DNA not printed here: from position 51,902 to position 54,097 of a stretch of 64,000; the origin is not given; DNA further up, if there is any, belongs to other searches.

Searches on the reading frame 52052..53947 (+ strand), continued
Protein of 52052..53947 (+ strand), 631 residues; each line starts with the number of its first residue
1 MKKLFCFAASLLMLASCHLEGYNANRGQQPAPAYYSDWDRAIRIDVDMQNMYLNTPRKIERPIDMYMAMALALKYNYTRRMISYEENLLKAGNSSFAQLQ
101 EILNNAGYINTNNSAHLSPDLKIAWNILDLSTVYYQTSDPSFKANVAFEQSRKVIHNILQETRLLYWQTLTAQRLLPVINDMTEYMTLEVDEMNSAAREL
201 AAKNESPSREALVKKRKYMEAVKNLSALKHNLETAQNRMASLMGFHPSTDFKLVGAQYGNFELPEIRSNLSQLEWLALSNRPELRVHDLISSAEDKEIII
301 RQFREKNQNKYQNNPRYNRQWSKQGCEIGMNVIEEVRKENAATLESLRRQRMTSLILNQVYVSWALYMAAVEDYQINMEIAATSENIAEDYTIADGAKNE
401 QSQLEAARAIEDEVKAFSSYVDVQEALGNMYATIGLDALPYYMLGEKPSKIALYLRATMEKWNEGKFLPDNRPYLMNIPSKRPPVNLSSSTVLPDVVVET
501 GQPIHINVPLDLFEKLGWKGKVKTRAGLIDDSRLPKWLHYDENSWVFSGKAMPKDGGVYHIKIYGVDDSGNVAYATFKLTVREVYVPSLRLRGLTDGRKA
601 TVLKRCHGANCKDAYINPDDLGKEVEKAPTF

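Call 82: search_protein_families(library=pfam, proteins=[L093:4141-5787:+, L093:3253-4029:-, L093:315-1271:-, L095:759-1493:+, L095:3-755:+], max_evalue=0.1)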
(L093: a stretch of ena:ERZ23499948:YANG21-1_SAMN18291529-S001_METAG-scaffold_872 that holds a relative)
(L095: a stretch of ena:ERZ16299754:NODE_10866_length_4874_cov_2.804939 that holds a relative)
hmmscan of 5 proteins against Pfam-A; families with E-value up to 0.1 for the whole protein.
L093:4141-5787:+ (548 aa): 0 families

L093:3253-4029:- (258 aa): 1 family
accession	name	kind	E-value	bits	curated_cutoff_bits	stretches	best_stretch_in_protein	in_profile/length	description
PF04335.19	VirB8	-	1.8e-12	48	23.2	1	41-233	17-211/213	VirB8 protein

L093:315-1271:- (318 aa): 1 family
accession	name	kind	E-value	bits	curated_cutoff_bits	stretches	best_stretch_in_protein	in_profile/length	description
PF12796.13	Ank_2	-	0.019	16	27.3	0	12-84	4-66/90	Ankyrin repeats (3 copies)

L095:759-1493:+ (244 aa): 0 families

L095:3-755:+ (250 aa): 1 family
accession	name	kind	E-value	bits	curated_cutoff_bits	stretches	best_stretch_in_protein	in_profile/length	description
PF01554.23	MatE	-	3.4e-25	89.1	24.9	1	51-201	4-154/161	MatE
